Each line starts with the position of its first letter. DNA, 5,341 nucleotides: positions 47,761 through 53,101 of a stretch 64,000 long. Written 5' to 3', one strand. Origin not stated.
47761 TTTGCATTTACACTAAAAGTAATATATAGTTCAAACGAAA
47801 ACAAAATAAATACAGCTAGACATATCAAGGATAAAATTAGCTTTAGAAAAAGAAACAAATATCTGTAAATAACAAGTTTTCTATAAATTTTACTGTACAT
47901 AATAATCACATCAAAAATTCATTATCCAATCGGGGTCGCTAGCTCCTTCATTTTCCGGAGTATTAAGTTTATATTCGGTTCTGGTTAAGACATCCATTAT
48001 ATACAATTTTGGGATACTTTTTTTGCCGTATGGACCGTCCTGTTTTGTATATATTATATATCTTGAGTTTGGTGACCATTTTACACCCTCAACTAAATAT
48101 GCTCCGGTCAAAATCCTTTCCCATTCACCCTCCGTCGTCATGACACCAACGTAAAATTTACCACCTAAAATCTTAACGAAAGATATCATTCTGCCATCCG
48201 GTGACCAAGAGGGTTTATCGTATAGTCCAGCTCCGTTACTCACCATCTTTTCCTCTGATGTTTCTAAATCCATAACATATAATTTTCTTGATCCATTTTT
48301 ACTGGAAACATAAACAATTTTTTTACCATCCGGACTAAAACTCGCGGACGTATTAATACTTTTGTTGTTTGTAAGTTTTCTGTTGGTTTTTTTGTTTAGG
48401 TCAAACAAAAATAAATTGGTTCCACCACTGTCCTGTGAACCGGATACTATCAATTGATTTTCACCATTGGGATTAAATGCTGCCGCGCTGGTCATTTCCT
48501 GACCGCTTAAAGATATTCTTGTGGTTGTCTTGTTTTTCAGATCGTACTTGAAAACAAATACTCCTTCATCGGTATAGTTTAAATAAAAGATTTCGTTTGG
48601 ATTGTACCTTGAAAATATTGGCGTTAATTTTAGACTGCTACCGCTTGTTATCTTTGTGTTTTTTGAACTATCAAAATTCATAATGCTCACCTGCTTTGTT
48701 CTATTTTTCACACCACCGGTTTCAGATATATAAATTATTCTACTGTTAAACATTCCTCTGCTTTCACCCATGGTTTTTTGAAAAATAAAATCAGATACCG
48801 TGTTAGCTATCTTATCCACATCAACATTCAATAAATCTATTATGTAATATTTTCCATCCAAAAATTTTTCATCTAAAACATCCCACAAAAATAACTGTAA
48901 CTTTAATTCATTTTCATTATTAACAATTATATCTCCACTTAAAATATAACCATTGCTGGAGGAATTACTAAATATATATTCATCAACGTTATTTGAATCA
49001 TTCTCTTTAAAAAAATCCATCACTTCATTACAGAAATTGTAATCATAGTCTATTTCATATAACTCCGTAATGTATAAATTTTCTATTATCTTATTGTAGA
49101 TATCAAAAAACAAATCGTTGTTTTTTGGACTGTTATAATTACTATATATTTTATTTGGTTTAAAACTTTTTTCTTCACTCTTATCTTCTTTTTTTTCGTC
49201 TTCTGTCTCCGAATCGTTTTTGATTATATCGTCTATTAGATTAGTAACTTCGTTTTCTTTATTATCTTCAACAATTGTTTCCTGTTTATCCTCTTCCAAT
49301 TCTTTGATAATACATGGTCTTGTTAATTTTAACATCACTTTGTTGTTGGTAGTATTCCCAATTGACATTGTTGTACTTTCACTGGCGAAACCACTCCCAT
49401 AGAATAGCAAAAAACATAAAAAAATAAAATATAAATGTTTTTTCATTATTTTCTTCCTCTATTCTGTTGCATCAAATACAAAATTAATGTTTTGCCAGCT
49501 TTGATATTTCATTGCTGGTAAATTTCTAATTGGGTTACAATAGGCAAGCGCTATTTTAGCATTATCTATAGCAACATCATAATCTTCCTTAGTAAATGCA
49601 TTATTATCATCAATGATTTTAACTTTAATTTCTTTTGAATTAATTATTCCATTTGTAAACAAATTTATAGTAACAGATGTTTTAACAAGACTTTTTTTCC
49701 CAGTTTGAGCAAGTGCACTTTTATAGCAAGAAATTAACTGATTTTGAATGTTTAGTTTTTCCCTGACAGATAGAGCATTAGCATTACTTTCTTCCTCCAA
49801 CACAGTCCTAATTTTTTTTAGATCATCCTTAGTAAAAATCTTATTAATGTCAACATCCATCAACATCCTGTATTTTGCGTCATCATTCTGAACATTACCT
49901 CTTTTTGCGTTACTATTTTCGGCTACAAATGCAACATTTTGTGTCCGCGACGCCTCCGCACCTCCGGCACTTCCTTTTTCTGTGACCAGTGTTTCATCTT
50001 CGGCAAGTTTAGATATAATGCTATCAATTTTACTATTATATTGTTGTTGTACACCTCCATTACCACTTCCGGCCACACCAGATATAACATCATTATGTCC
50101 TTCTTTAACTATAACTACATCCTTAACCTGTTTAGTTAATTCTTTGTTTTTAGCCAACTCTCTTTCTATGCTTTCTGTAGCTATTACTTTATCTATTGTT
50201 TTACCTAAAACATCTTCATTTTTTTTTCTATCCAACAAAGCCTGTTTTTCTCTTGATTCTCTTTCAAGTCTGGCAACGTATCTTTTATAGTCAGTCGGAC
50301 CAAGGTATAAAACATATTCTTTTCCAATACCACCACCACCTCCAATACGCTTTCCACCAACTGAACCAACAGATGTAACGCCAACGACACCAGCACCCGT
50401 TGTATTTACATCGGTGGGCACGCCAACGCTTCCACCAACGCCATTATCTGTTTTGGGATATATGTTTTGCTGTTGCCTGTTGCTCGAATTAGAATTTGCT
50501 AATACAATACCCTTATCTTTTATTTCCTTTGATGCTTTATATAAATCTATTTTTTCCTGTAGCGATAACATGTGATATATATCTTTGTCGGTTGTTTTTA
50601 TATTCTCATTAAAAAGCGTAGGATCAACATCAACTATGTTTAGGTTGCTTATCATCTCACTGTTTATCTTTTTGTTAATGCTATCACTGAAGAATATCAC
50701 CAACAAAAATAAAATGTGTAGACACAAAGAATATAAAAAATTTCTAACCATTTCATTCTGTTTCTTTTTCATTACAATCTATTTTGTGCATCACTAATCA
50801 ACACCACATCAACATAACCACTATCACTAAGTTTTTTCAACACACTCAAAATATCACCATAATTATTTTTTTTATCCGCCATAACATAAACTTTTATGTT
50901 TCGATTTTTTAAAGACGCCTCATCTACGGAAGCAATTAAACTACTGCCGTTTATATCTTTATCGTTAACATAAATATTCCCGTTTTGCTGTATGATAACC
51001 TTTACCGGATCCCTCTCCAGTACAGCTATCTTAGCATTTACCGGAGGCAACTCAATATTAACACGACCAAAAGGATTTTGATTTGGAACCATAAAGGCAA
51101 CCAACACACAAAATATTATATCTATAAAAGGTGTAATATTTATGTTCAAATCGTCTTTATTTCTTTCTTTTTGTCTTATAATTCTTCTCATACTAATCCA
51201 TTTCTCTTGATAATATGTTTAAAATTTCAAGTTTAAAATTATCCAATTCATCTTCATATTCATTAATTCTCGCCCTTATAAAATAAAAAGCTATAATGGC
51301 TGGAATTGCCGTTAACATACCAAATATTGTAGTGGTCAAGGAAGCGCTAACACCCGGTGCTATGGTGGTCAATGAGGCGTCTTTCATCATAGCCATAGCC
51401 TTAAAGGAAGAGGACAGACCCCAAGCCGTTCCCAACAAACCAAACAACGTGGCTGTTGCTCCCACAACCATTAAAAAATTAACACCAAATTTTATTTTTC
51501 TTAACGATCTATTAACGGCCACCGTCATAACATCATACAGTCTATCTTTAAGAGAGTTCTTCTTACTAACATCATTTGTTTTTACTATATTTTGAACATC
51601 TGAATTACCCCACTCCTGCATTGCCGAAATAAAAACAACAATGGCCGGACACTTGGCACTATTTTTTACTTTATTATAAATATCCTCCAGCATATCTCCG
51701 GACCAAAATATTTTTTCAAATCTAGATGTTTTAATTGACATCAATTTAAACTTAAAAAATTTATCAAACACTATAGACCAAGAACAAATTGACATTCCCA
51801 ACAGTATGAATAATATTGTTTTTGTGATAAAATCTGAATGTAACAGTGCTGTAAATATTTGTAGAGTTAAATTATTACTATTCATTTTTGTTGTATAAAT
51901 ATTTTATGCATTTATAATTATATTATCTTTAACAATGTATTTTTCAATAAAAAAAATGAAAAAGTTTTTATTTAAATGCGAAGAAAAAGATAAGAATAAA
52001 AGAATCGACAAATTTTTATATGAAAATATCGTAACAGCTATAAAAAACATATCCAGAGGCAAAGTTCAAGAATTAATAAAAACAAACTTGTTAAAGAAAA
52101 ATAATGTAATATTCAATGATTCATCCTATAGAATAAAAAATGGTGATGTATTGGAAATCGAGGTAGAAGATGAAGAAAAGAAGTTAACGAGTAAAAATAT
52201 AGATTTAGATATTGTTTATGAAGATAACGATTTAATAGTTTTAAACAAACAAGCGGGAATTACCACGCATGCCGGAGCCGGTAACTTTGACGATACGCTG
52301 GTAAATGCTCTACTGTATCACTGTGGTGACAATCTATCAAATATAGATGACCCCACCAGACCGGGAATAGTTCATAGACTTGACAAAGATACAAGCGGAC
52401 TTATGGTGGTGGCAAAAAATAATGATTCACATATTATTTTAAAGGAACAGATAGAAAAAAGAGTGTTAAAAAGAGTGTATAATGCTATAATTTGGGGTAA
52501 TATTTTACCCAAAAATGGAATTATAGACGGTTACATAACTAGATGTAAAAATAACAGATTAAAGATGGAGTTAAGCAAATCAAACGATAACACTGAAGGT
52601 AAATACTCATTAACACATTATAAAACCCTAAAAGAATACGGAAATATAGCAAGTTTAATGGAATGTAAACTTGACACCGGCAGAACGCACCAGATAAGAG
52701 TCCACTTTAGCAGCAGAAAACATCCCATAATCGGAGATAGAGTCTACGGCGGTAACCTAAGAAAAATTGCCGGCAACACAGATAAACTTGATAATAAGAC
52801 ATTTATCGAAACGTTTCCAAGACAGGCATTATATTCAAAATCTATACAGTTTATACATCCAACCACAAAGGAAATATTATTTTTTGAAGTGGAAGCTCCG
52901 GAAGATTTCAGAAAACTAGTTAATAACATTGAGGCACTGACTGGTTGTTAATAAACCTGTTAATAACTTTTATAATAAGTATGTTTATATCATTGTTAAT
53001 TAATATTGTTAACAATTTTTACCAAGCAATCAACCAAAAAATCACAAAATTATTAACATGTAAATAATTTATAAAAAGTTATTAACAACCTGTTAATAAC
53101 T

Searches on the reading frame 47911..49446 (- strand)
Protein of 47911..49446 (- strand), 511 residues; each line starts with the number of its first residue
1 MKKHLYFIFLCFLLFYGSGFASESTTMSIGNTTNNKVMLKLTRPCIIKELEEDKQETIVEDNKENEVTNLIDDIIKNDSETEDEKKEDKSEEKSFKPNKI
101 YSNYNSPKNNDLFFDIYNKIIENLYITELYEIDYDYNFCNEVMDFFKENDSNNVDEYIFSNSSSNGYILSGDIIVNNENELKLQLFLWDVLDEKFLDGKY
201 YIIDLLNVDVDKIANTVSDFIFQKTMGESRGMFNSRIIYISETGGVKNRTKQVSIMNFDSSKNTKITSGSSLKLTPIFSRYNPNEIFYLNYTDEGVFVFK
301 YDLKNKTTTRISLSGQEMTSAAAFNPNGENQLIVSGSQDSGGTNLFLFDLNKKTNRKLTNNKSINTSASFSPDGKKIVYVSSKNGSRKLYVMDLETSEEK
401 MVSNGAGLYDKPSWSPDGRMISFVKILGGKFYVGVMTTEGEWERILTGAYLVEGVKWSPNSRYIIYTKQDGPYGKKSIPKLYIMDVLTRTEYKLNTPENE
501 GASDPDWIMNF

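Call 26: search_protein_families(library=pfam, proteins=[window:47911-49446:-], max_evalue=0.00001)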
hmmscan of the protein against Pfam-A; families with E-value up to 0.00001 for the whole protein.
window:47911-49446:- (511 aa): 4 families
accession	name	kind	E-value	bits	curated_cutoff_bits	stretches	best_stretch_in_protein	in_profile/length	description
PF07676.18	PD40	-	5.4e-16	58.5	20.9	1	356-391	2-38/38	WD40-like Beta Propeller Repeat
PF00930.27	DPPIV_N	-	1.3e-10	41.1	22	0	339-403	19-79/354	Dipeptidyl peptidase IV (DPP IV) N-terminal region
PF25174.1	Beta-prop_THOC3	-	4.3e-08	32.9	305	1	293-465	23-187/272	THOC3 beta-propeller domain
PF08662.17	eIF2A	-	6.5e-06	26.6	20.5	0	298-421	41-158/194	Eukaryotic translation initiation factor eIF2A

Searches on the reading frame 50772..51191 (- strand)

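Call 26: search_protein_families(library=pfam, proteins=[window:50772-51191:-], max_evalue=0.00001)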
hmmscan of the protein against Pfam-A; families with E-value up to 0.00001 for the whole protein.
window:50772-51191:- (139 aa): 1 family
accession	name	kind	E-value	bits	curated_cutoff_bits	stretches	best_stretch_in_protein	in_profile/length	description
PF02472.21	ExbD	-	4.1e-21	75.8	25.4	1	11-132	2-124/128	Biopolymer transport protein ExbD/TolR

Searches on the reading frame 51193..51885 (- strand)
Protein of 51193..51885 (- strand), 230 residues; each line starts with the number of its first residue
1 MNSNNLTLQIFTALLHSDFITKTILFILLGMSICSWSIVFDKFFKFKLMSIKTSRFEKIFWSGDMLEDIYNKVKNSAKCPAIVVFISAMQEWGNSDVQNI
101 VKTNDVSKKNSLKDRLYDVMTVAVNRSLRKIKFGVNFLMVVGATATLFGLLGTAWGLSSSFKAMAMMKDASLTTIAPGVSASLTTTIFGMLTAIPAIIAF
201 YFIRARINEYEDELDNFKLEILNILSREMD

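Call 26: search_protein_families(library=pfam, proteins=[window:51193-51885:-], max_evalue=0.00001)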
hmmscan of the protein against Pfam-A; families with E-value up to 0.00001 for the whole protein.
window:51193-51885:- (230 aa): 1 family
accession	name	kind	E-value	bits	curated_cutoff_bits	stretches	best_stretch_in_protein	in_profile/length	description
PF01618.21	MotA_ExbB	-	6.6e-24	84.5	22.9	1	108-215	19-126/127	MotA/TolQ/ExbB proton channel family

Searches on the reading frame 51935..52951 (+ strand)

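Call 26: search_protein_families(library=pfam, proteins=[window:51935-52951:+], max_evalue=0.00001)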
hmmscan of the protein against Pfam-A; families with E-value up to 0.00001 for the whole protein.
window:51935-52951:+ (338 aa): 1 family
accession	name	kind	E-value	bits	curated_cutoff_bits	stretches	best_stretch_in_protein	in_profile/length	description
PF00849.27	PseudoU_synth_2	-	1.1e-30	107.3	26.8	1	99-260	1-152/152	RNA pseudouridylate synthase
